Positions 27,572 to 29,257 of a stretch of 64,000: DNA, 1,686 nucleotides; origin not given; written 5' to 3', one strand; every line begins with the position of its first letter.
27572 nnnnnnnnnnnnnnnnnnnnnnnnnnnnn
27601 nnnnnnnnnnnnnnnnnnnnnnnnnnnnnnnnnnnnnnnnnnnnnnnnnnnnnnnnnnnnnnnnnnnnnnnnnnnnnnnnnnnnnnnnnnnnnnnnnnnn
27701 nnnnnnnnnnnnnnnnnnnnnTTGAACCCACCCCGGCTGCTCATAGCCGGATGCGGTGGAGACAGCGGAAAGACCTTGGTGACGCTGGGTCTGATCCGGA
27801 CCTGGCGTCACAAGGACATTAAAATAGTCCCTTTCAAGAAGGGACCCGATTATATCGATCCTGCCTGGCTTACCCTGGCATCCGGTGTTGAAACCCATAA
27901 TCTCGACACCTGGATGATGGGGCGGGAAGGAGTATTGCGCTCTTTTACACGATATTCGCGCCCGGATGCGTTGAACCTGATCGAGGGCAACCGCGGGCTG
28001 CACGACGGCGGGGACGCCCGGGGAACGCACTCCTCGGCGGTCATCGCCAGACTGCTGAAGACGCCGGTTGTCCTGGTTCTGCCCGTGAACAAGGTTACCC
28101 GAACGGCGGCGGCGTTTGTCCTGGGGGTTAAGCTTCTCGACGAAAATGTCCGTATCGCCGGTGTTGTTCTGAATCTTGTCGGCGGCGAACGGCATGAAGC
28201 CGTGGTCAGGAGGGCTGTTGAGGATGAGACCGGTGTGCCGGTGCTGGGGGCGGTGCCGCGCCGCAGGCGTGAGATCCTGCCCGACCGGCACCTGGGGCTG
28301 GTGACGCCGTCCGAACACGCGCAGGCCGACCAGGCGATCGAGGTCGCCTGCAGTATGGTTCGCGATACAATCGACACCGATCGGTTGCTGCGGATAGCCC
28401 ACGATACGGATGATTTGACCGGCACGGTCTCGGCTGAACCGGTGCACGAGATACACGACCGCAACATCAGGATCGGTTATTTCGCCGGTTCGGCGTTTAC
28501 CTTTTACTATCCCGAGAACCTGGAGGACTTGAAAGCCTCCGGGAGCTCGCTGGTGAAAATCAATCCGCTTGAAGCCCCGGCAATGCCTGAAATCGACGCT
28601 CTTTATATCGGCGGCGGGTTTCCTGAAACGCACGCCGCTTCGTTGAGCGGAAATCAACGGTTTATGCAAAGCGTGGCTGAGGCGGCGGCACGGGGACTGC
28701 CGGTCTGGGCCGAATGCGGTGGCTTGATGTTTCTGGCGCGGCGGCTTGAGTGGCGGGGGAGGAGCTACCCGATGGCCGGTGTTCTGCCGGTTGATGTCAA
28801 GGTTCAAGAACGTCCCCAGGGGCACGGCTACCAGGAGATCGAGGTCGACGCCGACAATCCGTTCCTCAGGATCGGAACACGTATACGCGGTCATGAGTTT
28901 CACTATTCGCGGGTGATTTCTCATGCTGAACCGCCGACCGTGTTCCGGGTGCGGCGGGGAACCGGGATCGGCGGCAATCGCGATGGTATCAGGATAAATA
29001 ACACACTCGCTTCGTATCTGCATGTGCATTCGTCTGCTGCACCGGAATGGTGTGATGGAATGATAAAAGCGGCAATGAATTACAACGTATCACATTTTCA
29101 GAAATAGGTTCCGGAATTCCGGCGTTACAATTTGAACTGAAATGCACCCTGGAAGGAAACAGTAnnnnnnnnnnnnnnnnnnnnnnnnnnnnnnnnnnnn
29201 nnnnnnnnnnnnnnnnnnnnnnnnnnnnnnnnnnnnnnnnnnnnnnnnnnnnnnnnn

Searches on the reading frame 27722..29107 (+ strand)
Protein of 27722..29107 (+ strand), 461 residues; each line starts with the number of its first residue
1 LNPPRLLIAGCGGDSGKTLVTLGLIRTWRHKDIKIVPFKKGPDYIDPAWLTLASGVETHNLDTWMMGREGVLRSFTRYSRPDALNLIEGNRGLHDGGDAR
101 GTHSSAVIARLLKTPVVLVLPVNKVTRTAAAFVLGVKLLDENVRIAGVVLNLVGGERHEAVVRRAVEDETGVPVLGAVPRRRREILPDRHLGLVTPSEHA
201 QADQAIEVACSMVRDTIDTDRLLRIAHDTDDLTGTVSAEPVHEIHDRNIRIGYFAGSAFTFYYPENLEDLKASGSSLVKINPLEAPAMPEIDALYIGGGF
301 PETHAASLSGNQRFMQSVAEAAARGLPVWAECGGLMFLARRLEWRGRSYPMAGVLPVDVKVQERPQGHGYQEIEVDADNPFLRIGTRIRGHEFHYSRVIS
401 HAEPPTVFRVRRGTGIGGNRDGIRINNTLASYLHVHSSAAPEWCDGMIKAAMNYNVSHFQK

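Call 3: search_protein_families(library=pfam, proteins=[window:27722-29107:+])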
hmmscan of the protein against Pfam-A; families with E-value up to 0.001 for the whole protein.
window:27722-29107:+ (461 aa): 4 families
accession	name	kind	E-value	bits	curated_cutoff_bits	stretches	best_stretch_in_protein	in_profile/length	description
PF07685.20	GATase_3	-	8.6e-37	127.1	27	1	250-438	1-192/196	CobB/CobQ-like glutamine amidotransferase domain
PF13500.12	AAA_26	-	1.6e-15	58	27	2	72-181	88-191/198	AAA domain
PF01656.29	CbiA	-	5e-14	52.8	25.4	1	7-182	2-113/125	CobQ/CobB/MinD/ParA nucleotide binding domain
PF01174.25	SNO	-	8.7e-05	22.9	27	1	287-360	30-101/188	SNO glutamine amidotransferase family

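Call 4: search_protein_families(library=ncbifam, proteins=[window:27722-29107:+])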
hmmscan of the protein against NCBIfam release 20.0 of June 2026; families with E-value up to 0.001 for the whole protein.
window:27722-29107:+ (461 aa): 10 families
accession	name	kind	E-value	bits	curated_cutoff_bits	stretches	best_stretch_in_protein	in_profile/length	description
NF002204.1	PRK01077.1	equivalog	4e-128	427.9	254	1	4-436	2-419/420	cobyrinic acid a,c-diamide synthase CobB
TIGR00379.1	cobB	subfamily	4.5e-128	427.9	261.4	1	5-452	1-448/449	cobyrinic/hydrogenobyrinic acid a,c-diamide synthase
NF033195.1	F430_CfbB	exception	2.7e-120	402.2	560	1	5-447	1-449/451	Ni-sirohydrochlorin a,c-diamide synthase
NF053748.1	bifunc_CobBC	exception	2.3e-102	343.7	950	1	4-454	2-446/797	bifunctional hydrogenobyrinic acid a,c-diamide synthase/histidinol phosphate aminotransferase CobBC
NF010471.0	PRK13896.1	equivalog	1.2e-81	275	693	1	7-439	5-423/433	cobyrinic acid a,c-diamide synthase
NF001989.1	PRK00784.1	equivalog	3.8e-11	42.3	273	0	6-39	3-36/480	cobyric acid synthase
TIGR00313.1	cobQ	equivalog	1.2e-08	34.3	309.9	1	108-190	149-232/477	cobyric acid synthase CobQ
NF004921.0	PRK06278.1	equivalog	2.3e-05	23.5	354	1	3-188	239-430/482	cobyrinic acid a,c-diamide synthase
NF052463.1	L2IsogltmlsynGatDStaph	equivalog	0.00015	21.7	450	1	278-436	38-189/237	lipid II isoglutaminyl synthase subunit GatD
TIGR03800.1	PLP_synth_Pdx2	equivalog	0.00021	21.2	105.55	1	265-364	13-105/184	pyridoxal 5'-phosphate synthase glutaminase subunit PdxT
